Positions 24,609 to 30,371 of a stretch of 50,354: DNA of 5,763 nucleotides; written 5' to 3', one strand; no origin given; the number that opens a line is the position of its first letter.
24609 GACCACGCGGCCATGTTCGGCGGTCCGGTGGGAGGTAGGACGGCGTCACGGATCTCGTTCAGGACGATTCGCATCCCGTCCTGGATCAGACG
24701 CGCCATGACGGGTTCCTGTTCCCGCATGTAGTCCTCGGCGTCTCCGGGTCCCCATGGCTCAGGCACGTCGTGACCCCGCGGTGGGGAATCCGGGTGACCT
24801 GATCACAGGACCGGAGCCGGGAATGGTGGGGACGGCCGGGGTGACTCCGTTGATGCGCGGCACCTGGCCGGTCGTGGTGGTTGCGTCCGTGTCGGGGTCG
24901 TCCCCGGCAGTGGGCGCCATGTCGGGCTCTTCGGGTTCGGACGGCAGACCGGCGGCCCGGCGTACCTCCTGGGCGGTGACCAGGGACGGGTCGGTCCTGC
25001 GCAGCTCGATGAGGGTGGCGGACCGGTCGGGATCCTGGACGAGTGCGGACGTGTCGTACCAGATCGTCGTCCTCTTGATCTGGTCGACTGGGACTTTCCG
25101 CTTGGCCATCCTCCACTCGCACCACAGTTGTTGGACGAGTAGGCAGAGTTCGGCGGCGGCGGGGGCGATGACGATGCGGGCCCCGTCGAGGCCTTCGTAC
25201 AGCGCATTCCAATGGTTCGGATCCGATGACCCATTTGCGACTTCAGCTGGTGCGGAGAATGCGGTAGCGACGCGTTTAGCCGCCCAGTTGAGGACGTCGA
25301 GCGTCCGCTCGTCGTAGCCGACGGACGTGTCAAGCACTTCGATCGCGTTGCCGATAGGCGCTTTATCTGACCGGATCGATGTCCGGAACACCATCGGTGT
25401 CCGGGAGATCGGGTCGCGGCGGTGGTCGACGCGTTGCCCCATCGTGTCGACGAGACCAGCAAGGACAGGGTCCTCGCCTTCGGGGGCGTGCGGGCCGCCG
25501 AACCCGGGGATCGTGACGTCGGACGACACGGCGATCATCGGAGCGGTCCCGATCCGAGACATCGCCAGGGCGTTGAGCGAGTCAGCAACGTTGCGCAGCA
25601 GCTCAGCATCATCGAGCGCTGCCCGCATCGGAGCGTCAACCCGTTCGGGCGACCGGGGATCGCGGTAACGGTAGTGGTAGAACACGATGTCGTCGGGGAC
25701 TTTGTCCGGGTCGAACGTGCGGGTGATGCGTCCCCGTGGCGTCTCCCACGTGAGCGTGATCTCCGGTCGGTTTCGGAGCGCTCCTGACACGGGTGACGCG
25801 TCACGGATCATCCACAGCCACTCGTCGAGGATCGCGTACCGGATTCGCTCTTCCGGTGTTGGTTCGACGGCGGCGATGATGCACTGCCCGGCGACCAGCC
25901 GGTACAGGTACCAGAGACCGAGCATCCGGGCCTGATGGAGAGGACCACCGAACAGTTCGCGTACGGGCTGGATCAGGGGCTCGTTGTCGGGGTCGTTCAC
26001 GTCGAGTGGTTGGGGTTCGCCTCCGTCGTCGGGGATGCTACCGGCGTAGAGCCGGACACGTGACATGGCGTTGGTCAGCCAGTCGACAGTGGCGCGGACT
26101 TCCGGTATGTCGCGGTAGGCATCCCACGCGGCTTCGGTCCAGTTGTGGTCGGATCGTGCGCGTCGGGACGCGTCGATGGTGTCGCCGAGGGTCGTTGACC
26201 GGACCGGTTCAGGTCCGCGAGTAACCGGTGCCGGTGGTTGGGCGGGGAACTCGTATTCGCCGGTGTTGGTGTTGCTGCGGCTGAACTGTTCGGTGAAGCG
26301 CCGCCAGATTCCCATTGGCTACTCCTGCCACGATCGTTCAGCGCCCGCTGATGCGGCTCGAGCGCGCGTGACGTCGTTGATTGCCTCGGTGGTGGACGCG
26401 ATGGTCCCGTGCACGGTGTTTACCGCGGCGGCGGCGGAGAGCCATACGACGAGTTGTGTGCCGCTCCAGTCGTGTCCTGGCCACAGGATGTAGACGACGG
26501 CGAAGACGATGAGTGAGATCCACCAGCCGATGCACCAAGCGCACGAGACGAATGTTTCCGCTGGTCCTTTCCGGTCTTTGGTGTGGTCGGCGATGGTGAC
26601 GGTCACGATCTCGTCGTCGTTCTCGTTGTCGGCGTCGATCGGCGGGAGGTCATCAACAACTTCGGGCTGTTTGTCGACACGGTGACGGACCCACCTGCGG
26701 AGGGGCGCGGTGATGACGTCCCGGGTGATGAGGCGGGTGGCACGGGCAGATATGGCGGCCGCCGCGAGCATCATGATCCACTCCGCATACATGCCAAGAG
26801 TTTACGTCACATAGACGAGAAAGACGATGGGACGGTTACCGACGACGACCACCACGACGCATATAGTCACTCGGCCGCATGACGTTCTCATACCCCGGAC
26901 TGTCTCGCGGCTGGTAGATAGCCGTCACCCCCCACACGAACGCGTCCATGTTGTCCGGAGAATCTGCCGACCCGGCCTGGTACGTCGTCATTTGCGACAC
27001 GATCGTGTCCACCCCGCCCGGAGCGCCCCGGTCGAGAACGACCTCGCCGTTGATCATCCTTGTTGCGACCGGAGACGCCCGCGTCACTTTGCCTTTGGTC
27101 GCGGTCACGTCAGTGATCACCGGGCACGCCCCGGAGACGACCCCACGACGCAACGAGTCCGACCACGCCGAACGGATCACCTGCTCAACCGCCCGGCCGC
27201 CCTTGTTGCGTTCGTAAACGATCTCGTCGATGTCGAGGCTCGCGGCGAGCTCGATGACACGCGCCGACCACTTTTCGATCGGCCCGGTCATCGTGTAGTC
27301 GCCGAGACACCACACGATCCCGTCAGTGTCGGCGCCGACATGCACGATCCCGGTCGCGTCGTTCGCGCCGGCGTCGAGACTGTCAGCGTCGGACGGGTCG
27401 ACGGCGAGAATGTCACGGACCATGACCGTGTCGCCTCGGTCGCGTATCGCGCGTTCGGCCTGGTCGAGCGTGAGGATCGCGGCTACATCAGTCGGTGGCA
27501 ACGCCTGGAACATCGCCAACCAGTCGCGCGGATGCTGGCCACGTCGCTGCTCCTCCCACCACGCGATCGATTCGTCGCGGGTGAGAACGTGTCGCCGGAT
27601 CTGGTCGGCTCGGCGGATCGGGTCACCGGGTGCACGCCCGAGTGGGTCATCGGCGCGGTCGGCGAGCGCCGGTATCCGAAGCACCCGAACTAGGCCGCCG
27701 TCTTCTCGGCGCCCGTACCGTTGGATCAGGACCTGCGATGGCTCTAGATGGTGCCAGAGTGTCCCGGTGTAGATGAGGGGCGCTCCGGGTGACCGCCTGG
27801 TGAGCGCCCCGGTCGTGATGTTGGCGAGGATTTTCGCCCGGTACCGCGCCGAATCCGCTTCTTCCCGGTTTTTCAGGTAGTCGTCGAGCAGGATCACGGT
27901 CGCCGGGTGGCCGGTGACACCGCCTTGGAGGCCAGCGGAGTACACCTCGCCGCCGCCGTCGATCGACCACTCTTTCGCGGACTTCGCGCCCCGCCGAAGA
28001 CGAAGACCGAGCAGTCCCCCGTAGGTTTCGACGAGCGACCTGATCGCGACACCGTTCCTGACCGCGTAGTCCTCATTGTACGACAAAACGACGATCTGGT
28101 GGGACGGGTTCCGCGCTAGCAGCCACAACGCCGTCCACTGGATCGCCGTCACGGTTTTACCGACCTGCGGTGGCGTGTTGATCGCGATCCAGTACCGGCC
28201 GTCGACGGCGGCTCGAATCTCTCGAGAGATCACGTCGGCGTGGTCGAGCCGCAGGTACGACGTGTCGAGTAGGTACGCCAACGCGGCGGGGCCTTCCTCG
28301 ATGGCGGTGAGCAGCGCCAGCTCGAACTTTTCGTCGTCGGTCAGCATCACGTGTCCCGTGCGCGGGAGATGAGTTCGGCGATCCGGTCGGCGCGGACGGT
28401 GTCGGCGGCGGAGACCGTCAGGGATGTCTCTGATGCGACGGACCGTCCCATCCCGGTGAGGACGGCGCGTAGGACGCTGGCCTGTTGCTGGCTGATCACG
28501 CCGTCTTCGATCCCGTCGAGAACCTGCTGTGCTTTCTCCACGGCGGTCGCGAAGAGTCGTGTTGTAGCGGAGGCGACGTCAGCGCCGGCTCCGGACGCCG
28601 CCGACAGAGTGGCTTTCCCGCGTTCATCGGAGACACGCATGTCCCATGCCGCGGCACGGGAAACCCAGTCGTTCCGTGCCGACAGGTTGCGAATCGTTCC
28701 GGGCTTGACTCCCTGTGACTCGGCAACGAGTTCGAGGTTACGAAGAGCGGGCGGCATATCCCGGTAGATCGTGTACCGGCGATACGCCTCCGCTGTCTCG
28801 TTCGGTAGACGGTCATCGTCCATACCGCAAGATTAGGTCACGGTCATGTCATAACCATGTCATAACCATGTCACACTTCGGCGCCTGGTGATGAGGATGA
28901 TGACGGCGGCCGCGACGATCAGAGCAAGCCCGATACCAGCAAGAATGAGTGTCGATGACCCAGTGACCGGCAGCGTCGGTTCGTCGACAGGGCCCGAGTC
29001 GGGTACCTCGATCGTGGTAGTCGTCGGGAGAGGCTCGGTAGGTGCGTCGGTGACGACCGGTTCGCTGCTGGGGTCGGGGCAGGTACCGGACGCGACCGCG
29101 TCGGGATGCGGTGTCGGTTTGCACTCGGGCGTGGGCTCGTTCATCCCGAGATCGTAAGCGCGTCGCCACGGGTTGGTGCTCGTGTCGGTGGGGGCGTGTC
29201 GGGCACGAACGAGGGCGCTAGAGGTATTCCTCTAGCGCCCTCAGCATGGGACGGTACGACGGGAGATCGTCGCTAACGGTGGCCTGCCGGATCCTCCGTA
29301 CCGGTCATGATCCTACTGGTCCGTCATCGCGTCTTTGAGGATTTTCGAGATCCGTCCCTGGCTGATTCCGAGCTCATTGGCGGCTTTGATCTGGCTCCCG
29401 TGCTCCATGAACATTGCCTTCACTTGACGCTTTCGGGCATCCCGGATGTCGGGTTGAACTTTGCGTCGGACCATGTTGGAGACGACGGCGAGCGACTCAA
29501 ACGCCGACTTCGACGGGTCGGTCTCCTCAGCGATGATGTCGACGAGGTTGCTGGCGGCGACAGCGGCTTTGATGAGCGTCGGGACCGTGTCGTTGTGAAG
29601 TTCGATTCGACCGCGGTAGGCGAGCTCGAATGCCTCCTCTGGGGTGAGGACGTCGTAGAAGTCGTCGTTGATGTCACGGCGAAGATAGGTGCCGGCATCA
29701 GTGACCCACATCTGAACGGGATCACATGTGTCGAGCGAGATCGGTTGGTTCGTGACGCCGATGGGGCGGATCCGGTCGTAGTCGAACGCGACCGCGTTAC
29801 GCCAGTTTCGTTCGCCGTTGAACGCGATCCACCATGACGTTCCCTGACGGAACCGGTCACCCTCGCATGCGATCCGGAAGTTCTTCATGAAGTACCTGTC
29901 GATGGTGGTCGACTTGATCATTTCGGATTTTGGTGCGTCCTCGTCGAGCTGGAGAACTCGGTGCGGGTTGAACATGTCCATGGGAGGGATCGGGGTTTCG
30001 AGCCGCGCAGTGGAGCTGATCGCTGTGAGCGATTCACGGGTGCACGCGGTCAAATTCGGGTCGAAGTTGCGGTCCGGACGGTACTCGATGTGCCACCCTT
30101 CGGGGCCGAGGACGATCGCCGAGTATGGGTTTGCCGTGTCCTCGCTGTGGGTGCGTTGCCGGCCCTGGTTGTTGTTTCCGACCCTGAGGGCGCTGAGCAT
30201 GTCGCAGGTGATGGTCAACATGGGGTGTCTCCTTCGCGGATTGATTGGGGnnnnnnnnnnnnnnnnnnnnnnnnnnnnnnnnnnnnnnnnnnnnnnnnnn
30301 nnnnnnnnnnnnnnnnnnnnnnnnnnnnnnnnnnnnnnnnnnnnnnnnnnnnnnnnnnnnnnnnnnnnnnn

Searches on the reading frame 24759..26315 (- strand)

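Call 8: search_protein_families(library=phrogs, proteins=[window:24759-26315:-], max_evalue=0.001)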
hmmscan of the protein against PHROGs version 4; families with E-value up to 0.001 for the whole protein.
window:24759-26315:- (518 aa): 1 family
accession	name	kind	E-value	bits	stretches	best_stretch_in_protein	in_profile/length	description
phrog_776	-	head and packaging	4.3e-48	165.4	1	49-466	40-434/620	portal protein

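Call 9: search_protein_families(library=pfam, proteins=[window:24759-26315:-], max_evalue=0.001)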
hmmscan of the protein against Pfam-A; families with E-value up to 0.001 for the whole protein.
window:24759-26315:- (518 aa): 0 families

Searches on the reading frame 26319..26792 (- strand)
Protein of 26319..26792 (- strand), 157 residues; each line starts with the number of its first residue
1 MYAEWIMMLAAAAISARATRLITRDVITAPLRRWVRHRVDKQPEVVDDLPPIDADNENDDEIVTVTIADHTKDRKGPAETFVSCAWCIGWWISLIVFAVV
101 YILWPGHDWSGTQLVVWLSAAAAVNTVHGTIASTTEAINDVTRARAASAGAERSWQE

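Call 45: search_protein_families(library=pfam, proteins=[window:26319-26792:-], max_evalue=0.01)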
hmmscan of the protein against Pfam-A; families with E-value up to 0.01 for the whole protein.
window:26319-26792:- (157 aa): 1 family
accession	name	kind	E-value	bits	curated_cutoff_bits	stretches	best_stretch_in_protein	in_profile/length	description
PF07098.16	DUF1360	-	4.2e-06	27.1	21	1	15-123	6-94/102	Protein of unknown function (DUF1360)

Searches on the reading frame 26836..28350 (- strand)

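Call 8: search_protein_families(library=phrogs, proteins=[window:26836-28350:-], max_evalue=0.001)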
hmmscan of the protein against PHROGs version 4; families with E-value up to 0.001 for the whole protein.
window:26836-28350:- (504 aa): 5 families
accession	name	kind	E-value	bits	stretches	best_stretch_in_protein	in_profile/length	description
phrog_38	-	head and packaging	6.6e-61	207.9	1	54-492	307-718/760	terminase large subunit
phrog_4758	-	head and packaging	2.6e-33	116.4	1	55-231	60-238/243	terminase large subunit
phrog_979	-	head and packaging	9.6e-12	45.3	1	307-499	430-622/642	terminase large subunit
phrog_30251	-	head and packaging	1.5e-07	31.1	1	55-230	58-241/799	terminase large subunit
phrog_5573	-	head and packaging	1.5e-05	25.6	1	362-470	128-226/250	terminase large subunit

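Call 9: search_protein_families(library=pfam, proteins=[window:26836-28350:-], max_evalue=0.001)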
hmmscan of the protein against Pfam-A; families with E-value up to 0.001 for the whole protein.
window:26836-28350:- (504 aa): 1 family
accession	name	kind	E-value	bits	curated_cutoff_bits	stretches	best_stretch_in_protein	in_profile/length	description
PF03237.21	Terminase_6N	-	7.8e-06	26.1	22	1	57-173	2-120/215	Terminase large subunit, T4likevirus-type, N-terminal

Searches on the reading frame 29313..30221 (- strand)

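Call 37: search_protein_families(library=pfam, proteins=[window:29313-30221:-], max_evalue=0.001)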
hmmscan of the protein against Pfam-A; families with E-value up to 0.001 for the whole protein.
window:29313-30221:- (302 aa): 1 family
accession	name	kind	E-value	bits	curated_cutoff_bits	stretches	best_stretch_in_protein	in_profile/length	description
PF04545.22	Sigma70_r4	-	0.00056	19.8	24.1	1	269-299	15-45/50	Sigma-70, region 4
